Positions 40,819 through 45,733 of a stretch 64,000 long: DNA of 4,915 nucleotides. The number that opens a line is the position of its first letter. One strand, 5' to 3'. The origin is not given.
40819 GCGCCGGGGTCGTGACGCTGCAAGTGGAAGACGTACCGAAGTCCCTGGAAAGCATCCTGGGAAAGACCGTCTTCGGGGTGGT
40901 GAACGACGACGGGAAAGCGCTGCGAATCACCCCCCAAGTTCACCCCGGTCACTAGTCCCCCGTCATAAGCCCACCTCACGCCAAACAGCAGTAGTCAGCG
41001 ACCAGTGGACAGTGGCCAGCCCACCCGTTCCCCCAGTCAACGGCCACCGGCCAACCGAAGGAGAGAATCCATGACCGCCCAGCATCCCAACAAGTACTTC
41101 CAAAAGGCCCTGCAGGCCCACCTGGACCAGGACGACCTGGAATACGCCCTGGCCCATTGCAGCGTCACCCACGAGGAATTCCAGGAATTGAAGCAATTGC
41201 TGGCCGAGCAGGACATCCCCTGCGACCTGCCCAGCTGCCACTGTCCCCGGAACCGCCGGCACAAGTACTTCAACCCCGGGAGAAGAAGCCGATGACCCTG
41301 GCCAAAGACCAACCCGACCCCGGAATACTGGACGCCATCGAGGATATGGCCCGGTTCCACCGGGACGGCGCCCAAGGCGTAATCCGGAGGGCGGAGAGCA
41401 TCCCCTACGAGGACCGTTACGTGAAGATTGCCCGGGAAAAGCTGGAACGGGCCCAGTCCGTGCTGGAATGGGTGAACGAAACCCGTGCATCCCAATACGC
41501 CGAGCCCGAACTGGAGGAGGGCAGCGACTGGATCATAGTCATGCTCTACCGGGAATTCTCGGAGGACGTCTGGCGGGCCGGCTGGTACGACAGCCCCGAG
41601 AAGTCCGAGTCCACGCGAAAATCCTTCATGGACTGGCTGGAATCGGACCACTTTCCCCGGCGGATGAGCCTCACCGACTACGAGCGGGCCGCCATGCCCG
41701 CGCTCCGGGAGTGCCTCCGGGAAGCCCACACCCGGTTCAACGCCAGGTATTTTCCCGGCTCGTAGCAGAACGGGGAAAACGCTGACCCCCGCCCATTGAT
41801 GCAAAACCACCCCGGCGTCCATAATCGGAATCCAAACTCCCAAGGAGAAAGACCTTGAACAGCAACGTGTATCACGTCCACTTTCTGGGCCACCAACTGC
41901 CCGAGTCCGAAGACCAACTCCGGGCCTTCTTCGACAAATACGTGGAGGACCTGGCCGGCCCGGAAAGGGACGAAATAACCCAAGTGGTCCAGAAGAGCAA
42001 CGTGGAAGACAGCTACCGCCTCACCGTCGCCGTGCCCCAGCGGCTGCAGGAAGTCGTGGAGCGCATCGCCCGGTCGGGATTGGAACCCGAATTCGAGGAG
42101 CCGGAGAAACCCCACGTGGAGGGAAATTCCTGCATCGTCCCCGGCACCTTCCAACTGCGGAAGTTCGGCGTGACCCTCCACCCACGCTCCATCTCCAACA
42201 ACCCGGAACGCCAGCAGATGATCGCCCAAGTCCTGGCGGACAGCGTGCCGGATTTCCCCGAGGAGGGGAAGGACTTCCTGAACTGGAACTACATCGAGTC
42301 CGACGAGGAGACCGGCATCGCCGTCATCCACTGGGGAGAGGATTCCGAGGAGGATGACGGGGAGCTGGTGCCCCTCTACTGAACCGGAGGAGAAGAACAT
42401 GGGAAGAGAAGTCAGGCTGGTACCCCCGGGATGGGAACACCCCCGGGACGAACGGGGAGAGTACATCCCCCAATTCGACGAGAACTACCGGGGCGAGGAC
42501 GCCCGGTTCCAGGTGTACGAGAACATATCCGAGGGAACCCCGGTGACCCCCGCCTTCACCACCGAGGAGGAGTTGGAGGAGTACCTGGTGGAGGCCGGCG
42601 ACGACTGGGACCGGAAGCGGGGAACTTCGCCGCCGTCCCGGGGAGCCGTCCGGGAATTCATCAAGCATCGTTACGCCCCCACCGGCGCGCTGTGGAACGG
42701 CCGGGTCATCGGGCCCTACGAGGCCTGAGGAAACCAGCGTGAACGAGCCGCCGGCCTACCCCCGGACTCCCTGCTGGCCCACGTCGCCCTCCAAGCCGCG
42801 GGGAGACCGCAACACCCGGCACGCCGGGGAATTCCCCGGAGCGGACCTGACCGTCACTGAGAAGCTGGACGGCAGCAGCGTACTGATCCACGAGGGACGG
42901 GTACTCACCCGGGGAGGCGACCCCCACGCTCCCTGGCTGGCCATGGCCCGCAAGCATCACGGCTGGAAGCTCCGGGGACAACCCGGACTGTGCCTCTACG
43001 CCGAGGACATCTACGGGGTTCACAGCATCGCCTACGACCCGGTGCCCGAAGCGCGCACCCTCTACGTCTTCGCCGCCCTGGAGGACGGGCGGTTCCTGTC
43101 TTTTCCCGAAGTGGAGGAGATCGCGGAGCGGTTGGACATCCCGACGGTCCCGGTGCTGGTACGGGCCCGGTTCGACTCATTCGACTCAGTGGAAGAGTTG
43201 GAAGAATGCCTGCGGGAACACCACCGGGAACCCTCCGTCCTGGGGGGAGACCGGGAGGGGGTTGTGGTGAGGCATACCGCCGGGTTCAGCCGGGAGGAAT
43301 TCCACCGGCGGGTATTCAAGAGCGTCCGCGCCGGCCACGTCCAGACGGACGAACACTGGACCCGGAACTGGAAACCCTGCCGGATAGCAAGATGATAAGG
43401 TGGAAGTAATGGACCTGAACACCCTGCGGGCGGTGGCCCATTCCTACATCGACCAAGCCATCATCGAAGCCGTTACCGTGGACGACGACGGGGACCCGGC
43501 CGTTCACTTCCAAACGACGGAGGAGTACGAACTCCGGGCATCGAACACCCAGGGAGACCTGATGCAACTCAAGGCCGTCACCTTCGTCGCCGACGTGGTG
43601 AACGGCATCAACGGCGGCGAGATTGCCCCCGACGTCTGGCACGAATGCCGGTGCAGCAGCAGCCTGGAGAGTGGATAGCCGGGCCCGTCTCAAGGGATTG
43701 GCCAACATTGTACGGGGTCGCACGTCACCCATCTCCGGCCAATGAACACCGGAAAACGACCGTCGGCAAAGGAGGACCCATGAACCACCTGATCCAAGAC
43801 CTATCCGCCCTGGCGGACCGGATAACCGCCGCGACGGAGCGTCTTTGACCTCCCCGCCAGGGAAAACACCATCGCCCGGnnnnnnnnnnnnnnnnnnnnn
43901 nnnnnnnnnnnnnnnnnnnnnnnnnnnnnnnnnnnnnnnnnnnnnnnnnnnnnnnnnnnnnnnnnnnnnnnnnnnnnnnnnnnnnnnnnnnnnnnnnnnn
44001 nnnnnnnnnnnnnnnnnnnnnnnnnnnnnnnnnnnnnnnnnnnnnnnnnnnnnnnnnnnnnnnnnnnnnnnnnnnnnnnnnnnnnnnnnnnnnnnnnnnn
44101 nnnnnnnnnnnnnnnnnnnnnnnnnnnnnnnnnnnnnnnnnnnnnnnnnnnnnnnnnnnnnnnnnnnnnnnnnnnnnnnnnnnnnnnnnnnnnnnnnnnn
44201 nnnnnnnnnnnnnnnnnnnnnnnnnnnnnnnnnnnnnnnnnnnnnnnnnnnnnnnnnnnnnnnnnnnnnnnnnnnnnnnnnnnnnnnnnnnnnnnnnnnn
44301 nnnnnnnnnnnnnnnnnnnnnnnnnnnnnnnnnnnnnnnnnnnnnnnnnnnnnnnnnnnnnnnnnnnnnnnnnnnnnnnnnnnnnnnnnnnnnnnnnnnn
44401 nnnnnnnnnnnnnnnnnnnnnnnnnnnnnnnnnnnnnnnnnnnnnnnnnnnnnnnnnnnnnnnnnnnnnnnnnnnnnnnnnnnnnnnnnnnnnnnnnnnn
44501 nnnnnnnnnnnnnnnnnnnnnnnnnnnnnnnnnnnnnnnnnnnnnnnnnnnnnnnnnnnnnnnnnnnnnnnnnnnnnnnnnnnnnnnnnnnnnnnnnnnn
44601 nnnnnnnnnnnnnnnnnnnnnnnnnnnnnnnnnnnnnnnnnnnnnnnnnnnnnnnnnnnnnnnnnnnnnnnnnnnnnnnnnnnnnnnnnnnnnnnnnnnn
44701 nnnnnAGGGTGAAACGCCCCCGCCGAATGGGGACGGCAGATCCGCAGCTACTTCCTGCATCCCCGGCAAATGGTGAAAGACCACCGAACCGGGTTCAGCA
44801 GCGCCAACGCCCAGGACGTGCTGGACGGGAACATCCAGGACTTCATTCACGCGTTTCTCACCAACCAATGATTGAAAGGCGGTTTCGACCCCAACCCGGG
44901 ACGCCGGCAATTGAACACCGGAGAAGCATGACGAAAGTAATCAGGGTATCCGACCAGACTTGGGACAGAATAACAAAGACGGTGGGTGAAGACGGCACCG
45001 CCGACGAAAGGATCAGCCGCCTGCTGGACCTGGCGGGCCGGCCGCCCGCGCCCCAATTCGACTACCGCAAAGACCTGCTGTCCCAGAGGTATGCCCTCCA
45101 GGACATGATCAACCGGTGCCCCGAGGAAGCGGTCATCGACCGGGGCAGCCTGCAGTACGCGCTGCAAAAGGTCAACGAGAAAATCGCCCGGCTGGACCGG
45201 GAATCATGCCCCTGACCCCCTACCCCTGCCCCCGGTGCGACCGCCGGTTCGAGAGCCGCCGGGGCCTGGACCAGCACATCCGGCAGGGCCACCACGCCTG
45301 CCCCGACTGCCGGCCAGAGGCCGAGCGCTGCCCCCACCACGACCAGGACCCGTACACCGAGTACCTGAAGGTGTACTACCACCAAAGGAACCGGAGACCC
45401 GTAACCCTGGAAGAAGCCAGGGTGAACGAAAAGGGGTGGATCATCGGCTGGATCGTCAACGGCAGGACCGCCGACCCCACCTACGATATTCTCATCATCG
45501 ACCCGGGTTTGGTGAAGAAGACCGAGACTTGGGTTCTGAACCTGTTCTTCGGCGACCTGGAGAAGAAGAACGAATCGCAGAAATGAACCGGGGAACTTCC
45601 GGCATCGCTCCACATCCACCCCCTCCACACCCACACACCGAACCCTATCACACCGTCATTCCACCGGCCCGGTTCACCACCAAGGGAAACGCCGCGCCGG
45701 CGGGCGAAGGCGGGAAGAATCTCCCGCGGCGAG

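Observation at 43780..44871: RF2 gene: canonical +1 recoding site, SPY instead of SPF, and a second (-1) frame break at a C5 run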

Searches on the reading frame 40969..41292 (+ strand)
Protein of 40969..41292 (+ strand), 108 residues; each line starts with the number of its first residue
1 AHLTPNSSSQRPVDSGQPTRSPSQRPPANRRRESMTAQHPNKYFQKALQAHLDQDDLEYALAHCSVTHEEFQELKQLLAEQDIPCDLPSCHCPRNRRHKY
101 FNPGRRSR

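Call 17: search_protein_families(library=pfam, max_evalue=0.01, proteins=[window:40969-41292:+])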
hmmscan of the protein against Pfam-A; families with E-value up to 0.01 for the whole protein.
window:40969-41292:+ (108 aa): 1 family
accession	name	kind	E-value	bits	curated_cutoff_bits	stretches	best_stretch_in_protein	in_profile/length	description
PF16204.10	BDHCT_assoc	-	0.0094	16.1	24.6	0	9-74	159-223/223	BDHCT-box associated domain on Bloom syndrome protein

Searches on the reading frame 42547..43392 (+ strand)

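Call 17: search_protein_families(library=pfam, max_evalue=0.01, proteins=[window:42547-43392:+])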
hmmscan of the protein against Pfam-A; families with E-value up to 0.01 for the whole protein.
window:42547-43392:+ (282 aa): 1 family
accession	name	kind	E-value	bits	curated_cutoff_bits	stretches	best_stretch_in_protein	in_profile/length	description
PF09414.15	RNA_ligase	-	9.3e-21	75.1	27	1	101-260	3-171/171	RNA ligase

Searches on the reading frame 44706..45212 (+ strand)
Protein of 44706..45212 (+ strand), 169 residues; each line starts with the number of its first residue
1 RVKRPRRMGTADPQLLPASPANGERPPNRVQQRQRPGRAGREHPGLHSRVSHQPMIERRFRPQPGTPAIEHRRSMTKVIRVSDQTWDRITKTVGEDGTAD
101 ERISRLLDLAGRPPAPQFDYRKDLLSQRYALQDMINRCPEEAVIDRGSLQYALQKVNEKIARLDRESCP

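Call 17: search_protein_families(library=pfam, max_evalue=0.01, proteins=[window:44706-45212:+])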
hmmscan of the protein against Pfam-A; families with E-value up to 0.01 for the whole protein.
window:44706-45212:+ (169 aa): 0 families

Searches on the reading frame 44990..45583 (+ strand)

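Call 17: search_protein_families(library=pfam, max_evalue=0.01, proteins=[window:44990-45583:+])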
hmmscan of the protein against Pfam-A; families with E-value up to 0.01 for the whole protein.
window:44990-45583:+ (198 aa): 2 families
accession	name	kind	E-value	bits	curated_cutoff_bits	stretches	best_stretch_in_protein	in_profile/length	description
PF00096.32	zf-C2H2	-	0.00075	20.3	25.2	1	78-101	1-23/23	Zinc finger, C2H2 type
PF13894.12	zf-C2H2_4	-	0.002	19.1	27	1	78-98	1-21/24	C2H2-type zinc finger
